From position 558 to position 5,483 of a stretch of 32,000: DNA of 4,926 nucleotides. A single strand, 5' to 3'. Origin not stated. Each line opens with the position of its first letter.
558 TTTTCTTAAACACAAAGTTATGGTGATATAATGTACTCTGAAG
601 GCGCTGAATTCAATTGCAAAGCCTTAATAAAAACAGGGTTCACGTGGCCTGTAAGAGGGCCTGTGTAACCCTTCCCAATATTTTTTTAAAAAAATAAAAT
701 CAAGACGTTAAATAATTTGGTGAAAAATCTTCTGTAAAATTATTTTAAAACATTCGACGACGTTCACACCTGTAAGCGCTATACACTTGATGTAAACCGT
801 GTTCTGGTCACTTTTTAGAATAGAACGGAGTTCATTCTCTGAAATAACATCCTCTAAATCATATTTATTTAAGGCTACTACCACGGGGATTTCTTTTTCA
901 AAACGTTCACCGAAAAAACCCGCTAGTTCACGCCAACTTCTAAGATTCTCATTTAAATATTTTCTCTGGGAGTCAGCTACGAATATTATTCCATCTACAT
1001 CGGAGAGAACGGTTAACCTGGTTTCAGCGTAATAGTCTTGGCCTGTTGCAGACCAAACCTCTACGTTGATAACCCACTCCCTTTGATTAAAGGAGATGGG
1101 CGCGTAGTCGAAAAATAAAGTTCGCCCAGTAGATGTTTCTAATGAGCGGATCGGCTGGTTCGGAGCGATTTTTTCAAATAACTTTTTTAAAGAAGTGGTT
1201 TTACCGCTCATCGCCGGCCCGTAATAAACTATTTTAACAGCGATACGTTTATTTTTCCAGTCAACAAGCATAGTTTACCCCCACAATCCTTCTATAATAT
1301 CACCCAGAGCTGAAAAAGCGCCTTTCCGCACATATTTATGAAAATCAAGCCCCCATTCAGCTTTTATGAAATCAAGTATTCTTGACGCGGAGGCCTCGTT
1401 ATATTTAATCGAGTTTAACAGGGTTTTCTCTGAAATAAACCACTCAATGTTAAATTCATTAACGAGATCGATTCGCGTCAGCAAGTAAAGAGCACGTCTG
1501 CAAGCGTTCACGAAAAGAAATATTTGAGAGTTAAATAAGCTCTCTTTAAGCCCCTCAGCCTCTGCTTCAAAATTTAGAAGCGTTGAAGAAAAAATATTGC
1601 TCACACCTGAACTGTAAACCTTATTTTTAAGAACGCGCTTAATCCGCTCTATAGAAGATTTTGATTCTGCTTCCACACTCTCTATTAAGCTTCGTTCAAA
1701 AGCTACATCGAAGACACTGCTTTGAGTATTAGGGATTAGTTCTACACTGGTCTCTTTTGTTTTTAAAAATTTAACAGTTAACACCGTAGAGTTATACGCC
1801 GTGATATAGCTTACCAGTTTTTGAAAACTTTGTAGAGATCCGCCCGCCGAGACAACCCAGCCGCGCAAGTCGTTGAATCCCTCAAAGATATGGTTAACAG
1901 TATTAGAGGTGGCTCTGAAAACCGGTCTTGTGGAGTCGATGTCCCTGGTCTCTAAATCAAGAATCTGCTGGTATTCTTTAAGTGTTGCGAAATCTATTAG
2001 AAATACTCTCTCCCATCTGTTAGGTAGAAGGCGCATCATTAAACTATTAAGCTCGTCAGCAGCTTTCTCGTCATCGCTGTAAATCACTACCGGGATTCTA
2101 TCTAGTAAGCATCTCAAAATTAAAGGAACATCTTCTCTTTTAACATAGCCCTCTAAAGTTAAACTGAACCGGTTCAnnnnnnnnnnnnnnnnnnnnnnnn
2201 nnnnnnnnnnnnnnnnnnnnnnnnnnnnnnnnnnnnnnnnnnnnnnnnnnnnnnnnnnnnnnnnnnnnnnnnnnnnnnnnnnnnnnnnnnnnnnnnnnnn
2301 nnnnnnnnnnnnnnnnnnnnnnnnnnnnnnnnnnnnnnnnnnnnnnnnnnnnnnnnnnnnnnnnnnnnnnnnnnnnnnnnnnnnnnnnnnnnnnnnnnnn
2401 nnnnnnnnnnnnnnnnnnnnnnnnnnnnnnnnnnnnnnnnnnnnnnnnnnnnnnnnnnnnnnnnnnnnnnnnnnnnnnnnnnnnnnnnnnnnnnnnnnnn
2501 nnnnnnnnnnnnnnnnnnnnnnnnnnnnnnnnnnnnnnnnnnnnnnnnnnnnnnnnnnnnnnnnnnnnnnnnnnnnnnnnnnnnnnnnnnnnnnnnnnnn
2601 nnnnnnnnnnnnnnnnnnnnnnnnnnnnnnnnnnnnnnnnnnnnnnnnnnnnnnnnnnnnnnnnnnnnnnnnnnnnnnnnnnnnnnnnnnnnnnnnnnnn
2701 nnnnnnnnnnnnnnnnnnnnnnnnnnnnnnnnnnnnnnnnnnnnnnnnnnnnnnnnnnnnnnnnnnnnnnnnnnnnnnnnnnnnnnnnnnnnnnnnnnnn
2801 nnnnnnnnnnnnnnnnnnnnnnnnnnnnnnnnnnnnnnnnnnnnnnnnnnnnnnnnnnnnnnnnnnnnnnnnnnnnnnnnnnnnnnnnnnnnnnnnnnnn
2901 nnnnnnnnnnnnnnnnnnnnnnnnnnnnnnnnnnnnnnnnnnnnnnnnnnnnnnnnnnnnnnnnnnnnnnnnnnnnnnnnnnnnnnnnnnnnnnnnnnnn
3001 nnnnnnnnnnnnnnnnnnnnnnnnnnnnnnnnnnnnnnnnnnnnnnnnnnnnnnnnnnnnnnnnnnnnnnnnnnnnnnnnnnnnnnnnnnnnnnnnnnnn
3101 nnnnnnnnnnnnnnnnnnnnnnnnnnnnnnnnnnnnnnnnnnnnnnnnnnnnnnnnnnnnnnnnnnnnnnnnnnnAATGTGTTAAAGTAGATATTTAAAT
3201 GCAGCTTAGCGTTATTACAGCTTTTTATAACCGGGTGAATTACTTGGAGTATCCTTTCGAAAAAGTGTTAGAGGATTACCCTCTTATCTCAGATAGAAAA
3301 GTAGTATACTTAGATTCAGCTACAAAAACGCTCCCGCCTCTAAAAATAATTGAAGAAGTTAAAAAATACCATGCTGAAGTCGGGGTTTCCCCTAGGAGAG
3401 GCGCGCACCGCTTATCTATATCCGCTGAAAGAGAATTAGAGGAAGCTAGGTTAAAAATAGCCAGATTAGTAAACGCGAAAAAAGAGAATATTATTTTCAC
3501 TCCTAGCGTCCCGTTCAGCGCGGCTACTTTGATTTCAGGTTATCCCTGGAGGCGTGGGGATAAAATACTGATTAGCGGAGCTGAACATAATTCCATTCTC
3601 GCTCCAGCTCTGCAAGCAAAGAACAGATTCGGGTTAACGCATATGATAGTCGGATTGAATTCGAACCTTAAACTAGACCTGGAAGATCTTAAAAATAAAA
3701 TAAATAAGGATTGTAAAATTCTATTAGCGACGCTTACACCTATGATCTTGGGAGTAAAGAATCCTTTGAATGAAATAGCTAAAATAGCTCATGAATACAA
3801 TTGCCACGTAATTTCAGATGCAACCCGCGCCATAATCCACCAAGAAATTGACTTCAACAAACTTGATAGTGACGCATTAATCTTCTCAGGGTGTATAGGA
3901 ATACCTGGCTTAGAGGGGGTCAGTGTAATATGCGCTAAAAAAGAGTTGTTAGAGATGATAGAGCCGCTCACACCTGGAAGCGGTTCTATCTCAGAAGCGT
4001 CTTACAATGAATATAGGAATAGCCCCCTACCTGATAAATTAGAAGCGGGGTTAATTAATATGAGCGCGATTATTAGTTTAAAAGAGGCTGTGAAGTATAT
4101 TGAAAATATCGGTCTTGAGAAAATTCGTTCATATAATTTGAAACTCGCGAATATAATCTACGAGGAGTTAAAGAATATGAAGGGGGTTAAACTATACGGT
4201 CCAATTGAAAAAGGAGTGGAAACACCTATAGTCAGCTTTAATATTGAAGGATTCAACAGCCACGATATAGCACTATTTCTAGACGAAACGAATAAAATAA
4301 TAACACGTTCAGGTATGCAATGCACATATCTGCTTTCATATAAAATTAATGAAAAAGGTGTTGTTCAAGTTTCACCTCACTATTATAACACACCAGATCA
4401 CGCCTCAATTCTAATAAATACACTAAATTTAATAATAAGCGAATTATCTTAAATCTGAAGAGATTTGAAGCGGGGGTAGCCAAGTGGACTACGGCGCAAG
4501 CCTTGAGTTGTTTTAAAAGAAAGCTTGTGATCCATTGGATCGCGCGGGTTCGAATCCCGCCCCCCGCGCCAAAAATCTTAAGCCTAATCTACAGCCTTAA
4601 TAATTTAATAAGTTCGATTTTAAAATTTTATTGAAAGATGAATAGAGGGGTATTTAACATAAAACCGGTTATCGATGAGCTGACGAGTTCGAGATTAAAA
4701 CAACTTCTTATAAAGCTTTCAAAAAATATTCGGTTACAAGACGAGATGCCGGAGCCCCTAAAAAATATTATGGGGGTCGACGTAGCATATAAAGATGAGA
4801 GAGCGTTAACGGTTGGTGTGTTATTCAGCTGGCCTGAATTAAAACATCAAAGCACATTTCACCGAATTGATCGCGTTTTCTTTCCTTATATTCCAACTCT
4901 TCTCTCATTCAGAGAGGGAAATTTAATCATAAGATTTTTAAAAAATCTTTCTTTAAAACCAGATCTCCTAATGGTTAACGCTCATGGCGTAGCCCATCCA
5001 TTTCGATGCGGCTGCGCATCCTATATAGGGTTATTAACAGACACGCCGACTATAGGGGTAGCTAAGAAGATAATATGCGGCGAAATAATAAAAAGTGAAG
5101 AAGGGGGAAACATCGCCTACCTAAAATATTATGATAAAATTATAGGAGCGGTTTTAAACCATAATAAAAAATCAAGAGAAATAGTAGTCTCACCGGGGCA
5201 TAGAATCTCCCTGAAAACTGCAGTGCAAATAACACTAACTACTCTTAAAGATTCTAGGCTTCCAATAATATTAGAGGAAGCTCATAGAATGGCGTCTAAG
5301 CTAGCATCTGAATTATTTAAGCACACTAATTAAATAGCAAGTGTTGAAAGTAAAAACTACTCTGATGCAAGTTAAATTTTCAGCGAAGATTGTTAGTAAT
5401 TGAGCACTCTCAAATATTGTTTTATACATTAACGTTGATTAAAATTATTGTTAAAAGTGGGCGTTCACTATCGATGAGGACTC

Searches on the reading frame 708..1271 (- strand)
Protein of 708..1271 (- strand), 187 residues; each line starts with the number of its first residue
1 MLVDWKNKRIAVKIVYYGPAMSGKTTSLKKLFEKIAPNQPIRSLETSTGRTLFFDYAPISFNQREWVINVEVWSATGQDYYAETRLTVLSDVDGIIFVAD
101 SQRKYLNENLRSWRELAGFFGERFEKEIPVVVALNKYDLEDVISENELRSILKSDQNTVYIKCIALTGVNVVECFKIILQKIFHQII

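Call 75: search_protein_families(library=pfam, proteins=[window:708-1271:-], max_evalue=0.001)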
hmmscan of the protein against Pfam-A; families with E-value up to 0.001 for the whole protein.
window:708-1271:- (187 aa): 5 families
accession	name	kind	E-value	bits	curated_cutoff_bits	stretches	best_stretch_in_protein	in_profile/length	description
PF00025.27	Arf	-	5.1e-11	42.8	22.3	1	9-181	12-173/174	ADP-ribosylation factor family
PF00071.28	Ras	-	1.6e-10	41.3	21.6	1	46-182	26-160/162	Ras family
PF04670.18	Gtr1_RagA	-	1.7e-08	34.7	22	1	13-162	1-143/232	Gtr1/RagA G protein conserved region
PF08477.19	Roc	-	5.5e-08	33.5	27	1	13-138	1-119/119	Ras of Complex, Roc, domain of DAPkinase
PF00009.33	GTP_EFTU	-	0.00025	21.1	26.5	0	54-179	57-183/188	Elongation factor Tu GTP binding domain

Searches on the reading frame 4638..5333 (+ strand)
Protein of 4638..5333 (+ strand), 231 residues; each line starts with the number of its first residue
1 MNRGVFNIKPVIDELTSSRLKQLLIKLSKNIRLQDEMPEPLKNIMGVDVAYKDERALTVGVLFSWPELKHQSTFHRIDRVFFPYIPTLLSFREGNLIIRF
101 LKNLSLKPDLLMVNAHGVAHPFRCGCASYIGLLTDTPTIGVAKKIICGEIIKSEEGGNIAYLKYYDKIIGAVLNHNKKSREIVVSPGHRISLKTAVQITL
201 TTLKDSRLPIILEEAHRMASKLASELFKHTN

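Call 75: search_protein_families(library=pfam, proteins=[window:4638-5333:+], max_evalue=0.001)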
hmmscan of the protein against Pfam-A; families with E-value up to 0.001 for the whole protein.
window:4638-5333:+ (231 aa): 1 family
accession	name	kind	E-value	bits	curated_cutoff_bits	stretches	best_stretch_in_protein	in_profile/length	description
PF04493.20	Endonuclease_5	-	6.1e-54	183.1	23.4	1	26-217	2-198/198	Endonuclease V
